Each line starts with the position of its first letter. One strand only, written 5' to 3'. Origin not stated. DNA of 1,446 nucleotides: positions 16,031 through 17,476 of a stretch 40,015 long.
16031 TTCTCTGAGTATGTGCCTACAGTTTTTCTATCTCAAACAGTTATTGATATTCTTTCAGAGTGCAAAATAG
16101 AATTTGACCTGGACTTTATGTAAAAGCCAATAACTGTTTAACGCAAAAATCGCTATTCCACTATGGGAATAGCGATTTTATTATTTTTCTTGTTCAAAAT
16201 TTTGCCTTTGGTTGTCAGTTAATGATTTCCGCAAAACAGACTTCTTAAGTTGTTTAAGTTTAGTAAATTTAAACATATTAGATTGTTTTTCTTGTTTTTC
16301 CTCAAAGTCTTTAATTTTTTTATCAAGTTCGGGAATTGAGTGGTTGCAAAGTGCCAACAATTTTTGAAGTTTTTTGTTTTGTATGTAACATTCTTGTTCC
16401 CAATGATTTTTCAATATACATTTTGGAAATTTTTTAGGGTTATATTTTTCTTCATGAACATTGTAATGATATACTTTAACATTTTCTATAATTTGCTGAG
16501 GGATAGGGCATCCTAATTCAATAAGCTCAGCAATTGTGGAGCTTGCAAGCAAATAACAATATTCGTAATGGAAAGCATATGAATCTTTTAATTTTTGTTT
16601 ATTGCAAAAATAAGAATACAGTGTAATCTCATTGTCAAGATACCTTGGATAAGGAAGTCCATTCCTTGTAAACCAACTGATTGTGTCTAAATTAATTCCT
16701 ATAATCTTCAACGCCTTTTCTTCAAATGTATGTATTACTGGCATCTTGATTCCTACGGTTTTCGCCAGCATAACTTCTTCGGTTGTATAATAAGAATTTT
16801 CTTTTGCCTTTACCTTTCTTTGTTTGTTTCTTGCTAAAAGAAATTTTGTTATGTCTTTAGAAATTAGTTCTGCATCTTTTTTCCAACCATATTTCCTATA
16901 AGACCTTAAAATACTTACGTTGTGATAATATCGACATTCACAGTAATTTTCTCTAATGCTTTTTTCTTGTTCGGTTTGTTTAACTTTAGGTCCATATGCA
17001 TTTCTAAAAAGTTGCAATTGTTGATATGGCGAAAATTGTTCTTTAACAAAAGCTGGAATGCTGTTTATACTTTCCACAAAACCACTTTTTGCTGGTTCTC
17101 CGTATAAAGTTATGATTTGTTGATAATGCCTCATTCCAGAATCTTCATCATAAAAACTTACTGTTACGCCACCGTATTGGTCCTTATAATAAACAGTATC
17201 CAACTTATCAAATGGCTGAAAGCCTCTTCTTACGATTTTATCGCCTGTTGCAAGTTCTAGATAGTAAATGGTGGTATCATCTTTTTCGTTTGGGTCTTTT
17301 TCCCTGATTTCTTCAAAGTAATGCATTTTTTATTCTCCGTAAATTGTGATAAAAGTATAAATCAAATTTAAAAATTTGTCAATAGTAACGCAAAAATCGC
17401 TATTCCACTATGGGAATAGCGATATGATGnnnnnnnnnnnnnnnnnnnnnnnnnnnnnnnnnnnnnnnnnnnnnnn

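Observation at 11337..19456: About 8 kb of orphan, duplicated, self-contained gene cassettes between prfA-GNAT and typA, around a stand-alone tRNA-Glu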

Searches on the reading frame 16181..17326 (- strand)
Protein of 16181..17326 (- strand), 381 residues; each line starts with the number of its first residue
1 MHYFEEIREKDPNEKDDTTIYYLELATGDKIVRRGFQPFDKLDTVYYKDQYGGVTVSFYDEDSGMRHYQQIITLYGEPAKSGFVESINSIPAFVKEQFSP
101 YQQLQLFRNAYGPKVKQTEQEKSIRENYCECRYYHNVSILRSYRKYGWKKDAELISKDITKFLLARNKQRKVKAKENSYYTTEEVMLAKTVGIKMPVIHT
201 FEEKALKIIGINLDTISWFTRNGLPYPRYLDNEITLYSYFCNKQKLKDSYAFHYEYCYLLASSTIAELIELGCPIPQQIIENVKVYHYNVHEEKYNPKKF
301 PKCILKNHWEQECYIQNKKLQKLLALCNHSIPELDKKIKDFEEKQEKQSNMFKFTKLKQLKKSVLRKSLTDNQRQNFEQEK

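Call 5: search_protein_families(library=pfam, proteins=[window:16181-17326:-], max_evalue=0.1)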
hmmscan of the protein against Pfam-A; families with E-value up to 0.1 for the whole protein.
window:16181-17326:- (381 aa): 0 families

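Call 6: search_protein_families(library=phrogs, proteins=[window:16181-17326:-], max_evalue=0.05)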
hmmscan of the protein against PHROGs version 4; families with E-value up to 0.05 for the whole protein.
window:16181-17326:- (381 aa): 0 families

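Call 7: search_protein_families(library=padloc, proteins=[window:16181-17326:-], max_evalue=0.05)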
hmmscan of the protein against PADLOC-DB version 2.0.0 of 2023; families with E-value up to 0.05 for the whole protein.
window:16181-17326:- (381 aa): 0 families

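Call 8: search_protein_families(library=ncbifam, proteins=[window:16181-17326:-], max_evalue=0.05)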
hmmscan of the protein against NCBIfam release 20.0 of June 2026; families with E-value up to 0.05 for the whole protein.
window:16181-17326:- (381 aa): 0 families

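Call 28: find_homologous_proteins(query=window:16181-17326:-, max_evalue=0.001)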
Query window:16181-17326:- (381 aa): 3 proteins with E <= 0.001 among 3065 candidates.
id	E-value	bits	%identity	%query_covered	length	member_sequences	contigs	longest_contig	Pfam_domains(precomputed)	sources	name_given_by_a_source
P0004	2.3e-234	796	92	100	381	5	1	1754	-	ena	-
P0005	2.0e-94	335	48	100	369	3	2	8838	-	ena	-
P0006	1.5e-11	62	30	64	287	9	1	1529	-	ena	-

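Call 29: find_encoding_contigs(protein=P0005, flank=10000, max_places=4)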
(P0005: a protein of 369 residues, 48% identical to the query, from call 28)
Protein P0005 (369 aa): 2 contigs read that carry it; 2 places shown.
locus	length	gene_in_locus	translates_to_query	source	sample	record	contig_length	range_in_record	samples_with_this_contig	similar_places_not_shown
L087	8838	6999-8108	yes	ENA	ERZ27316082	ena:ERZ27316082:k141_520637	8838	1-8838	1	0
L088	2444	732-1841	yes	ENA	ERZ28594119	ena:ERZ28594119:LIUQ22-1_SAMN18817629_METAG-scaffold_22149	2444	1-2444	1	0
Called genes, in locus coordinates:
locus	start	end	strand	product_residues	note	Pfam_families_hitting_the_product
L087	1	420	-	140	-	?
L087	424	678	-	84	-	PF04296:YlxR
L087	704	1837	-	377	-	PF08529:NusA_N, PF07650:KH_2 (faint), PF13184:KH_NusA_1st, PF26594:KH_NusA_2nd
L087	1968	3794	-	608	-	PF00009:GTP_EFTU, PF01926:MMR_HSR1 (weak), PF22042:EF-G_D2, PF03144:GTP_EFTU_D2, PF00679:EFG_C, PF21018:BipA_C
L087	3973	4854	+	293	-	-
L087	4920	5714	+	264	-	-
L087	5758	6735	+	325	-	-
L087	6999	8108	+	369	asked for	-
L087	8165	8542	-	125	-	PF14106:DUF4279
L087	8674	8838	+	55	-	?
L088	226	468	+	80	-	-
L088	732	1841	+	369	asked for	-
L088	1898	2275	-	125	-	PF14106:DUF4279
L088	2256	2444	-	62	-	?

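Call 30: find_encoding_contigs(protein=P0006, flank=10000, max_places=4)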
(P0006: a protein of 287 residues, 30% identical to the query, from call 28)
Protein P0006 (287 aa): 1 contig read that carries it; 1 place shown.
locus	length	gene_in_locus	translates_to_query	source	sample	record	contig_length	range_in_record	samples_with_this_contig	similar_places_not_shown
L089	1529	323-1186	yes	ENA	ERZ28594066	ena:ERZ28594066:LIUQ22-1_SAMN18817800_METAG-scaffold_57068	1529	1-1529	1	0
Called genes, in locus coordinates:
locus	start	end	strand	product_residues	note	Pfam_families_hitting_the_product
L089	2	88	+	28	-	?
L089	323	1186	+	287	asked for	-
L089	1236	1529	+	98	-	?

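Call 50: search_dna_similar(query=window:16181-17326:-, collection=phages, mode=protein, max_evalue=0.01)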
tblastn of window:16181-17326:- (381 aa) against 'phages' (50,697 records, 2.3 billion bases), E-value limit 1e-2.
No match.

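Call 70: search_solved_structures(query=window:16181-17326:-, max_evalue=1)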
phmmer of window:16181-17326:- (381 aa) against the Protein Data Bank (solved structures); distinct sequences matched with E-value up to 1: 1.
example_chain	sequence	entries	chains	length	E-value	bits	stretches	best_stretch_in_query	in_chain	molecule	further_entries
3ue2_A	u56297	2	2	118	0.96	12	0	104-185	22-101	Poly(U)-binding-splicing factor PUF60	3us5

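Call 86: predict_structure(alignment_id=A5)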
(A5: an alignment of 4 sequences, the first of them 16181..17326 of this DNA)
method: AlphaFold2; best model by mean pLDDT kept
length: 381 residues; sequences in the alignment: 4
mean_pLDDT: 70.6   pTM: 0.56
mean pLDDT of the five models: 70.6, 70.6, 69.1, 68.7, 66.3
residues with pLDDT >= 90: 12; 70-90: 197; 50-70: 139; < 50: 33
segments of 3 or more residues with pLDDT < 50: 111-117, 179-181, 192-199, 242-248
pLDDT, mean of each block of 10 residues (from residue 1): 68 66 69 69 75 76 74 62 57 78 70 48 63 85 88 90 89 66 54 47 70 87 86 69 47 67 80 79 79 69 59 83 86 85 78 58 53 58 49
secondary structure, 60 per line:
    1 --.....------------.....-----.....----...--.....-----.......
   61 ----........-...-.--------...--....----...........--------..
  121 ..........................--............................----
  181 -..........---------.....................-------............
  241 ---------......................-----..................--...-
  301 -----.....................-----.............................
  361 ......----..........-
elements in order: E3-7 E20-24 E30-34 E44-48 E54-60 E65-72 H92-95 H100-110 H119-146 H149-176 H182-191 H201-221 H229-240 H250-271 H277-294 H306-326 H332-366 H371-380

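Call 89: fold_search(model_id=the predicted structure, library=pdb)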
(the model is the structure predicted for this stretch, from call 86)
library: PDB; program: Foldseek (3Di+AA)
matches with E <= 10: 720; with E <= 0.001: 0
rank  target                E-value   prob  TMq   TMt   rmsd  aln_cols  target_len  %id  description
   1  5k7v_A                4.6e-03  0.97  0.19  0.23  19.3       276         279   12  Computational Design of Self-Assembling Cyclic Protein Homooligomers (released 2017-04-12)
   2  8fbo_A                1.5e-02  1.00  0.27  0.37   9.7       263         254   11  Improving the secretion of designed protein assemblies through negative design of cryptic transmembrane domains (released 2023-03-22)
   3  5cwn                  1.7e-02  1.00  0.24  0.39  10.4       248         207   10  Crystal structure of de novo designed helical repeat protein DHR71 (released 2015-12-16)
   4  7rdr_A                1.9e-02  0.92  0.22  0.19  12.6       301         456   11  Circular tandem repeat protein with novel repeat topology and enhanced subunit contact surfaces (released 2021-09-01)
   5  8f6q_A                4.3e-02  0.99  0.23  0.38   9.6       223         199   12  CryoEM structure of designed modular protein oligomer C8-71 (released 2023-11-29)
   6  8g9j                  5.0e-02  0.90  0.21  0.34  17.8       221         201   14  Geometrically programmable nanomaterial construction using regularized protein building blocks (released 2024-03-13)
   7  6gkg_F                7.1e-02  0.44  0.13  0.20  14.9       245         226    9  Structure of 14-3-3 gamma in complex with caspase-2 14-3-3 binding motif Ser164 (released 2018-10-17)
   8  6f09_Q                7.8e-02  0.38  0.14  0.20  14.5       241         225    8  Binary complex of 14-3-3 zeta with ubiquitin specific protease 8 (USP8) pSer718 peptide (released 2018-03-07)
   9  8ga7                  8.2e-02  0.20  0.12  0.10  24.6       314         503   11  Geometrically programmable nanomaterial construction using regularized protein building blocks (released 2024-03-13)
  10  6gkf_F                9.1e-02  0.33  0.13  0.20  15.0       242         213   10  Structure of 14-3-3 gamma in complex with caspase-2 14-3-3 binding motif Ser139 (released 2018-10-17)
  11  6fnc_A                9.5e-02  0.44  0.14  0.20  14.9       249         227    7  Mono- and bivalent 14-3-3 inhibitors for characterizing supramolecular lysine-PEG interactions in proteins (released 2018-07-04)
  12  5oma_D                1.1e-01  0.41  0.14  0.21  14.1       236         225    9  CH3 chimera of human 14-3-3 sigma with the StARD1 peptide including Ser57 (released 2017-10-11)
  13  7d8p_A                1.2e-01  0.41  0.15  0.21  14.4       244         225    6  CRTC1 pSer151 peptide in complex with 14-3-3 zeta (released 2021-02-24)
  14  5cwb                  1.2e-01  0.63  0.16  0.26  13.8       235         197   13  Crystal structure of de novo designed helical repeat protein DHR4 (released 2015-12-16)
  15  8fbj                  1.4e-01  0.72  0.19  0.23  14.9       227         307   13  Improving the secretion of designed protein assemblies through negative design of cryptic transmembrane domains (released 2023-03-22)
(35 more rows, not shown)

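Call 108: find_related_loci(query=A5, collection=viral_contigs, flank=8000)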
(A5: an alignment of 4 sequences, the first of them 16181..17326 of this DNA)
Query A5 (381 aa) in viral_contigs; peptide patterns used: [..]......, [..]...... (x = any residue, [..] = any of these).
215 stretches matched a pattern, but none encodes a relative of the query by tblastn (E <= 1e-3).
